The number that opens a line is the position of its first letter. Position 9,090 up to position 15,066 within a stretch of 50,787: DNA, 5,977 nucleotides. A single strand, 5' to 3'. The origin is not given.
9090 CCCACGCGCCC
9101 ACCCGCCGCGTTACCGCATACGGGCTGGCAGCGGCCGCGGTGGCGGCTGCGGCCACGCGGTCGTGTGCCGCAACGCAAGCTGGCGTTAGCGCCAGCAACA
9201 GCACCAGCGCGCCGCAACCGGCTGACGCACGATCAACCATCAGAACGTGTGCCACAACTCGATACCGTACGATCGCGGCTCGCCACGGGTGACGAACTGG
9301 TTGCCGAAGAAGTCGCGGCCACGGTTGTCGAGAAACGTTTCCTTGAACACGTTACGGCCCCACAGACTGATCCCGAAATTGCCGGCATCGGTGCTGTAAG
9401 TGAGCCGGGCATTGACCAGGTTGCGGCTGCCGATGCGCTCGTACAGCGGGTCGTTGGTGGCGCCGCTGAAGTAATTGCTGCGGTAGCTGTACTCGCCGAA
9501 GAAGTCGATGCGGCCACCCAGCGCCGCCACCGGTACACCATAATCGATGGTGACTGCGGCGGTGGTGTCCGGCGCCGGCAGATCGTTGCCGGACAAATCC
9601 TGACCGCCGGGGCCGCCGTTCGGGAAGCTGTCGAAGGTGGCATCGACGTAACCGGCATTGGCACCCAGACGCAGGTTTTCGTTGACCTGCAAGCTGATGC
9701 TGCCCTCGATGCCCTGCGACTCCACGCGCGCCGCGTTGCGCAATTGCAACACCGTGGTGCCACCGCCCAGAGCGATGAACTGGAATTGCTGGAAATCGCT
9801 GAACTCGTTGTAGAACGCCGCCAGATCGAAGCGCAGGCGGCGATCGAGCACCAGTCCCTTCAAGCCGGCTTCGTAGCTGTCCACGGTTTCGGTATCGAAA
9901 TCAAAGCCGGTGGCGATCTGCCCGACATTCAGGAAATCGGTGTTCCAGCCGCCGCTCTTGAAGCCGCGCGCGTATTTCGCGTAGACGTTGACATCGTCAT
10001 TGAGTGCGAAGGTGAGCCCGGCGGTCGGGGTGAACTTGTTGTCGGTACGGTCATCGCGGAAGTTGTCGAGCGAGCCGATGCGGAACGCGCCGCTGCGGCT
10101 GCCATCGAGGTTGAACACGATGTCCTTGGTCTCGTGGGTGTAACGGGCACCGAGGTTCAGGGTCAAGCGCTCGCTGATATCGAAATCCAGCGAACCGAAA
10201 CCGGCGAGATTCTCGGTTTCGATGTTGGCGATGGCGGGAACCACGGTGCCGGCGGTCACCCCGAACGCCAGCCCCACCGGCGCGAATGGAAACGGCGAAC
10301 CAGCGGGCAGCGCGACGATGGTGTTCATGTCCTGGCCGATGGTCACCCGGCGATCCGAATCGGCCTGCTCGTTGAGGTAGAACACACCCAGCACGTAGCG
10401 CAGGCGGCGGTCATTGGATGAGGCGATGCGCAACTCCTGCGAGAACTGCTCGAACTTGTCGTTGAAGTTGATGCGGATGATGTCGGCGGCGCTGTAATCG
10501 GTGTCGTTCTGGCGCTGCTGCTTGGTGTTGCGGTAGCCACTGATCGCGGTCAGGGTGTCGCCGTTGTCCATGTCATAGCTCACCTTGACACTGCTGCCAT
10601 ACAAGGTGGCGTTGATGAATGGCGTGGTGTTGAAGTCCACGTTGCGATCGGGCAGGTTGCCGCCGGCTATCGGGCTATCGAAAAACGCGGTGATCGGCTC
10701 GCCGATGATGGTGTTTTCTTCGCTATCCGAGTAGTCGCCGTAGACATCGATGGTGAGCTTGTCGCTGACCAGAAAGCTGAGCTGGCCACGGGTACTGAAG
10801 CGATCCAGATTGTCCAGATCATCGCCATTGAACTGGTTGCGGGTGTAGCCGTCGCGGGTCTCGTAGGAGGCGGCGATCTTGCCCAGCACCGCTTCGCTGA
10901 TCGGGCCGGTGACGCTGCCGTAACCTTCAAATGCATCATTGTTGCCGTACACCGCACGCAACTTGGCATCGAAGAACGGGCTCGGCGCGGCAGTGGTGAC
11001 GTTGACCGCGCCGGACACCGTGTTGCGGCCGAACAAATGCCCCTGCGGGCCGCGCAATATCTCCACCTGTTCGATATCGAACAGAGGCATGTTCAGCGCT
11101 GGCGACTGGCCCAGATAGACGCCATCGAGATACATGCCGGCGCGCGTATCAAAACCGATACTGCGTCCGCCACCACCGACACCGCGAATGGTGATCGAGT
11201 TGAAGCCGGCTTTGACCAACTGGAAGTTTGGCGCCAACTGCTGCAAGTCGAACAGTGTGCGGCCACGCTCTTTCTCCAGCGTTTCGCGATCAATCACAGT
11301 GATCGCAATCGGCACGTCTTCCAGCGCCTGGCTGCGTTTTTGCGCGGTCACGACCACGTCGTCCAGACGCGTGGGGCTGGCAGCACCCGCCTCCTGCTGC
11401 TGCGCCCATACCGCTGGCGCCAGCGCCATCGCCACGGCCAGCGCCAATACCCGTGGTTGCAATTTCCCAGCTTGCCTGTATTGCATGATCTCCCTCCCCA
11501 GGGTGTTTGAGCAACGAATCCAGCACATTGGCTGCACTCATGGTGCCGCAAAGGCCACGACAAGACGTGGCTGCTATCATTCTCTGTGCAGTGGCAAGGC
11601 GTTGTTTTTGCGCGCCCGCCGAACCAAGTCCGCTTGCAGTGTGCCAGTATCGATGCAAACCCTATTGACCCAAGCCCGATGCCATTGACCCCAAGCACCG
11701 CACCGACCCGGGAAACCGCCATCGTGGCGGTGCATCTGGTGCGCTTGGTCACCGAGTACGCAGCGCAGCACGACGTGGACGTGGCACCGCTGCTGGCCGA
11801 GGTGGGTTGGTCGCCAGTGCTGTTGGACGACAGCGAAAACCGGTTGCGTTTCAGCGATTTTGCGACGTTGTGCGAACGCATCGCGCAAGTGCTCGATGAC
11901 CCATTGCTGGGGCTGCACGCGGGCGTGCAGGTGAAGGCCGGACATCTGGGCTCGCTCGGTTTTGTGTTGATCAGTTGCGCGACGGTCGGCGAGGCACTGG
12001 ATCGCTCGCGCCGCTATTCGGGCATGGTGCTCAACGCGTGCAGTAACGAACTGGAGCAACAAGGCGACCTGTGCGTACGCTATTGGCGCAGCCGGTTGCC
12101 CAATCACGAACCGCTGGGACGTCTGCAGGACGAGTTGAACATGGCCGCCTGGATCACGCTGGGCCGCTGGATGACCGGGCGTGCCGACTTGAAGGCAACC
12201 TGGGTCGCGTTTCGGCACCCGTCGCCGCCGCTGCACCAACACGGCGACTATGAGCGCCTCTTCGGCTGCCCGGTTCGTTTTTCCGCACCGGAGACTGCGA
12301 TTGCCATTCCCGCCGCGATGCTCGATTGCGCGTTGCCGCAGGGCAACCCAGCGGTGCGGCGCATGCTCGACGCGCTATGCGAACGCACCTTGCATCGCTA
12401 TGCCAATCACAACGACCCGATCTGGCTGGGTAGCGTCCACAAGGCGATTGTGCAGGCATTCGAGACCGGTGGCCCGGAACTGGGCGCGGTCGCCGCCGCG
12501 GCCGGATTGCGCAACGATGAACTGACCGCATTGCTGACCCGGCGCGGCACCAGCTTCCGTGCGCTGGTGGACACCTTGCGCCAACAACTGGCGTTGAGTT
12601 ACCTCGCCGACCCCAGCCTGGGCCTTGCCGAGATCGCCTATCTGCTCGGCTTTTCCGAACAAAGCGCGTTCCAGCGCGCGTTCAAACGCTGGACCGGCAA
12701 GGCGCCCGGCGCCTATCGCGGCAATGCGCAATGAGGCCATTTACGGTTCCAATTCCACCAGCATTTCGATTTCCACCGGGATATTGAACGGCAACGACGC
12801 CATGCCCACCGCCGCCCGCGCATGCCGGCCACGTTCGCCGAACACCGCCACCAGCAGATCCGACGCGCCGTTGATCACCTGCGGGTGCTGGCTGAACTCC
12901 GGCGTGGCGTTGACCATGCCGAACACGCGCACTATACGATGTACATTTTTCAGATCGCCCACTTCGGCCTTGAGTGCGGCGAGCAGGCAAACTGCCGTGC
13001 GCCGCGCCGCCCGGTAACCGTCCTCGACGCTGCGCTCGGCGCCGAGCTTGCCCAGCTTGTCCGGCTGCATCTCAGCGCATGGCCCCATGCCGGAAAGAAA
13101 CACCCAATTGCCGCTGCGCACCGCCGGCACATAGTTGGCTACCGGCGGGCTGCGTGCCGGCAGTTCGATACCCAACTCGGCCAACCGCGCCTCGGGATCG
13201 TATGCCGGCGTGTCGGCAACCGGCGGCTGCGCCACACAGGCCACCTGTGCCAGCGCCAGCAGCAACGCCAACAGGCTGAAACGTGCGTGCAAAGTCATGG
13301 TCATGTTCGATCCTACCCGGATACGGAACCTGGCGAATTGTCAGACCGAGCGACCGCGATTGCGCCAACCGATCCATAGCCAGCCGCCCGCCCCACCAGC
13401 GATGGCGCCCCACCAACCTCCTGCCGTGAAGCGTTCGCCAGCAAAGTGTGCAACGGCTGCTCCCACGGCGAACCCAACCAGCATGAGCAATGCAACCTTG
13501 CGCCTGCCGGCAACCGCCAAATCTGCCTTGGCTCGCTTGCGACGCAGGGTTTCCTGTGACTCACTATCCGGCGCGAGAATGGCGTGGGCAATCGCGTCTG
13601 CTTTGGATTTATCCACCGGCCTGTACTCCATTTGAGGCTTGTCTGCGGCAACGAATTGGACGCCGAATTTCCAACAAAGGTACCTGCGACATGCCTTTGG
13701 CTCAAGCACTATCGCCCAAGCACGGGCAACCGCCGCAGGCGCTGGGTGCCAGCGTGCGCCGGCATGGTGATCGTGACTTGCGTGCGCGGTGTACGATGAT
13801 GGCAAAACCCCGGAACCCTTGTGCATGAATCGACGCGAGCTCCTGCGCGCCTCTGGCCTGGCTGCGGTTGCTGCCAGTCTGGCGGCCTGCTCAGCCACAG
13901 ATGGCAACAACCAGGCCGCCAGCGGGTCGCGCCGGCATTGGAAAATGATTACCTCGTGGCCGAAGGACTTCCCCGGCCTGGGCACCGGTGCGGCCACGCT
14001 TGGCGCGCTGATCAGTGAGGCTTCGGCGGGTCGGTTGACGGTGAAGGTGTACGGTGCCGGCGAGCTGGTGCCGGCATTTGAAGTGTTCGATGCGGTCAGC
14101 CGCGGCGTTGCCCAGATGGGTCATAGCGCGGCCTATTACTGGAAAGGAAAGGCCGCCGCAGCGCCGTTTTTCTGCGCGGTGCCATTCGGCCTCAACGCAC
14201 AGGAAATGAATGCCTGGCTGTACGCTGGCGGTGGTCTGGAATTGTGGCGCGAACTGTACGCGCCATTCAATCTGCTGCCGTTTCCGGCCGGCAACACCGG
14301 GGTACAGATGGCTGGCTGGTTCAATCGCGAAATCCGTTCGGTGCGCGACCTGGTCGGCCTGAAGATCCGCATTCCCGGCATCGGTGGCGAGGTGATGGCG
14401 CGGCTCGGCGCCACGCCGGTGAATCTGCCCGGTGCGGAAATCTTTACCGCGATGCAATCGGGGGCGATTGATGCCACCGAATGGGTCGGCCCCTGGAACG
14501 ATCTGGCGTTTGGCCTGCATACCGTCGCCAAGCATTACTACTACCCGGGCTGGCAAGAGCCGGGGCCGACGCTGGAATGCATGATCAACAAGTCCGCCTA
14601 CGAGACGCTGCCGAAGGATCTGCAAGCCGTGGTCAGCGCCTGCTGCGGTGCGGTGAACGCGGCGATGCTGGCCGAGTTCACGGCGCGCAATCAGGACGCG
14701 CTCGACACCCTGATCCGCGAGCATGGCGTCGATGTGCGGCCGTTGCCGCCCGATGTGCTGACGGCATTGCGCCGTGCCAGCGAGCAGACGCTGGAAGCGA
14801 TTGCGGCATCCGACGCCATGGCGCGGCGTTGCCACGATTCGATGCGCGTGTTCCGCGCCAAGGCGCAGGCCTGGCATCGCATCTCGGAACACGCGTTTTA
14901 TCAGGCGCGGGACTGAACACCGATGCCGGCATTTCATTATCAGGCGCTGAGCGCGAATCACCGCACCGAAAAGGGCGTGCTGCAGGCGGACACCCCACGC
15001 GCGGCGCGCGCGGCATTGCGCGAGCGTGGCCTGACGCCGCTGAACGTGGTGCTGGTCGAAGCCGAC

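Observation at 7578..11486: TonB receptor, exported RidA and Tat-exported M19 dehydropeptidase operon: a possible periplasmic dehydro-/D-peptide salvage and imine-quenching module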

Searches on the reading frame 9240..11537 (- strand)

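Call 3: search_protein_families(library=pfam, proteins=[window:9240-11537:-])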
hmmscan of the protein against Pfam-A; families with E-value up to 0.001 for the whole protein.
window:9240-11537:- (765 aa): 2 families
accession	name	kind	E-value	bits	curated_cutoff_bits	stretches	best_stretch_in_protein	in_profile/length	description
PF00593.30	TonB_dep_Rec_b-barrel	-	2.6e-42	146.7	27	1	258-730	10-436/436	TonB dependent receptor-like, beta-barrel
PF07715.20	Plug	-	3.5e-17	63.3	23.9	1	72-177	2-107/107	TonB-dependent Receptor Plug Domain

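Call 4: search_protein_families(library=ncbifam, proteins=[window:9240-11537:-])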
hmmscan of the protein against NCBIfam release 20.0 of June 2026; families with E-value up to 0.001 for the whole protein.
window:9240-11537:- (765 aa): 25 families
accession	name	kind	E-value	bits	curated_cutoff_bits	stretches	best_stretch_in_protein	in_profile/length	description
TIGR01783.1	TonB-siderophor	subfamily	1.1e-39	136.6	223.5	2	472-760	375-644/649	TonB-dependent siderophore receptor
TIGR01785.1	TonB-hemin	subfamily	1.3e-25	90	316.85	2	378-633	324-561/677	TonB-dependent heme/hemoglobin receptor family protein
TIGR01786.1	TonB-hemlactrns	subfamily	7.5e-23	80.8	323.75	1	59-619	1-566/719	TonB-dependent hemoglobin/transferrin/lactoferrin family receptor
NF053590.1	TonB_dep_TOL0244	equivalog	1.6e-20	73.3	645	2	57-184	9-141/604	TOL_0244 family TonB-dependent receptor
TIGR01779.1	TonB-B12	equivalog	1.4e-19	70.1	599.7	1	31-240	6-210/614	TonB-dependent vitamin B12 receptor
NF010010.0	PRK13483.1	equivalog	5.6e-18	64.3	927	1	28-189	6-169/660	ligand-gated channel protein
NF007349.0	PRK09840.1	equivalog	9.6e-16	56.9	686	1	45-185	41-177/760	catecholate siderophore receptor Fiu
NF049944.1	TonB_dep_PUIUD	equivalog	1e-15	57.1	850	2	452-622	402-562/686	TonB-dependent receptor, PUIUD motif-type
NF049947.1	TonB_dep_PCPU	exception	2e-15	56.1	800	1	47-287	25-266/685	TonB-dependent receptor, PCPU motif-type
NF049960.1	siderphRecptFauA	equivalog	4.8e-15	55.1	900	2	53-235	55-236/727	TonB-dependent alcaligin siderophore receptor FauA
NF007926.1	PRK10641.1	equivalog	4.9e-13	48.5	836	1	35-233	10-202/617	TonB-dependent vitamin B12 receptor BtuB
NF007478.2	PRK10064.1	equivalog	9.7e-13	47.2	745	1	56-219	28-200/663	catecholate siderophore receptor CirA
NF049945.1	TonB_dep_FCYXU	equivalog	1.9e-12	46.6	825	1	45-556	23-494/697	TonB-dependent receptor, FCYXU motif-type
NF041535.1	TonB_rec_PqqU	equivalog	2.6e-12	45.9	1200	2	451-655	379-568/676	TonB-dependent receptor PqqU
NF052649.1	TonRcptRhtA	equivalog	9.6e-12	43.9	1100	1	29-182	9-164/744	TonB-dependent siderophore receptor RhtA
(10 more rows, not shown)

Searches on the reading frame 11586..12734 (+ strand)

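Call 3: search_protein_families(library=pfam, proteins=[window:11586-12734:+])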
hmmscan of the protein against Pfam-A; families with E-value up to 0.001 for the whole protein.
window:11586-12734:+ (382 aa): 3 families
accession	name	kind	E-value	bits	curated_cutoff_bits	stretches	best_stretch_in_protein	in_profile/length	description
PF12625.12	Arabinose_bd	-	1.3e-42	146.5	27.6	1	64-249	2-184/185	Arabinose-binding domain of AraC transcription regulator, N-term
PF12833.13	HTH_18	-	3.6e-17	62.9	33.6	1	303-378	2-78/80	Helix-turn-helix domain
PF00165.29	HTH_AraC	-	5.7e-06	26.8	26.6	1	347-378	11-41/42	Bacterial regulatory helix-turn-helix proteins, AraC family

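Call 4: search_protein_families(library=ncbifam, proteins=[window:11586-12734:+])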
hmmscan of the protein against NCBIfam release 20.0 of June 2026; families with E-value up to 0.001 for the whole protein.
window:11586-12734:+ (382 aa): 8 families
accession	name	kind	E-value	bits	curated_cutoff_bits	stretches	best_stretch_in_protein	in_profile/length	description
NF050186.1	TransRegGliRPseudo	equivalog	1.9e-56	191.9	570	1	49-380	9-336/338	AraC family transcriptional regulator GliR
NF049968.1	QhpR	equivalog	6.8e-53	179.7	250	1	90-378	3-284/284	AraC-like transcriptional regulator QhpR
NF053784.1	TranRegCyprAlk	equivalog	1.1e-24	87.5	500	1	51-378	12-334/336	transcriptional regulator CypR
NF007243.0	PRK09685.1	equivalog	5e-06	26.1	199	1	346-380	267-301/303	transcriptional regulator FeaR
NF052534.1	RzbtTranRegRhrA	equivalog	1.3e-05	24.6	500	1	280-378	208-308/312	rhizobactin biosynthesis transcriptional regulator RhrA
NF040475.1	chlor_reg_RclR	equivalog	6.1e-05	22.5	400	1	322-379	220-277/284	reactive chlorine-specific transcriptional regulator RclR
NF047455.1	TF_Staph_AryK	equivalog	0.00014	20.3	850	1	298-382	175-260/759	transcriptional regulator AryK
TIGR04094.1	adjacent_YSIRK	equivalog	0.00065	18.8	200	1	347-378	352-383/383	YSIRK-targeted surface antigen transcriptional regulator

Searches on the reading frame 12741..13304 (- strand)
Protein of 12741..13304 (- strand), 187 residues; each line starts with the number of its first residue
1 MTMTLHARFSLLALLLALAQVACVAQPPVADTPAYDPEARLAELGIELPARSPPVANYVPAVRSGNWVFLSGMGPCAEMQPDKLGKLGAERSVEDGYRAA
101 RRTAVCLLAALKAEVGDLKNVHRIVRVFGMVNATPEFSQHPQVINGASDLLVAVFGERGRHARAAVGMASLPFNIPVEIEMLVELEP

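Call 3: search_protein_families(library=pfam, proteins=[window:12741-13304:-])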
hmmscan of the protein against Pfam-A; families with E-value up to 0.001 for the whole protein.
window:12741-13304:- (187 aa): 2 families
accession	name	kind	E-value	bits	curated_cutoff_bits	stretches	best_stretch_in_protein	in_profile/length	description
PF14588.11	YjgF_endoribonc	-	1e-21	77.7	35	1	38-177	1-140/148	YjgF/chorismate_mutase-like, putative endoribonuclease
PF01042.26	Ribonuc_L-PSP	-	3.9e-14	53.1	27.3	1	53-184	5-120/121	Endoribonuclease L-PSP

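Call 4: search_protein_families(library=ncbifam, proteins=[window:12741-13304:-])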
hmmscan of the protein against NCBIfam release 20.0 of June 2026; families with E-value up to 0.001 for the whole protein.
window:12741-13304:- (187 aa): 1 family
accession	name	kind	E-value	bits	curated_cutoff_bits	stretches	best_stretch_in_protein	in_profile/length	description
TIGR00004.1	TIGR00004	subfamily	0.00012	22.3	106.25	1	54-183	12-123/125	Rid family detoxifying hydrolase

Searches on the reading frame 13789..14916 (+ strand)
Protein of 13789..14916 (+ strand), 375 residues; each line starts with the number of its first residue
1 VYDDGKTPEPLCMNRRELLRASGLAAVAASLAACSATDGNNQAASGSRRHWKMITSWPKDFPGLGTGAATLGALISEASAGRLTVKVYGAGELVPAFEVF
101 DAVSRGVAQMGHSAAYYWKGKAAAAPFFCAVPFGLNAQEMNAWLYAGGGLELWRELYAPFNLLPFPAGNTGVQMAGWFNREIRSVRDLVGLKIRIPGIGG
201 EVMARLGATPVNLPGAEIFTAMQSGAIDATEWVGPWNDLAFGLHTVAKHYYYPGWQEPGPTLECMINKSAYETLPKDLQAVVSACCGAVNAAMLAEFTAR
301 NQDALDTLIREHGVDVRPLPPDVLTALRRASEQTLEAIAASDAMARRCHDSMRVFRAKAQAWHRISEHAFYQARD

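Call 3: search_protein_families(library=pfam, proteins=[window:13789-14916:+])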
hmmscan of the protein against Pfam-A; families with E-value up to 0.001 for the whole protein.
window:13789-14916:+ (375 aa): 1 family
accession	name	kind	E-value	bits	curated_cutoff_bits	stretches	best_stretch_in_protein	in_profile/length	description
PF03480.18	DctP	-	1.9e-54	185.4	23.4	1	65-340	12-284/286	Bacterial extracellular solute-binding protein, family 7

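Call 4: search_protein_families(library=ncbifam, proteins=[window:13789-14916:+])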
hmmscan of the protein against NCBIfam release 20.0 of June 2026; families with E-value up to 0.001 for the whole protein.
window:13789-14916:+ (375 aa): 2 families
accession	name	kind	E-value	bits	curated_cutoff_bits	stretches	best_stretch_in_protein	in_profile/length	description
NF037995.1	TRAP_S1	subfamily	5.6e-17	62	50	1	179-321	124-265/271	TRAP transporter substrate-binding protein DctP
TIGR00787.1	dctP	subfamily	1.8e-16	60.4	175.05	1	66-304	13-249/257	DctP family TRAP transporter solute-binding subunit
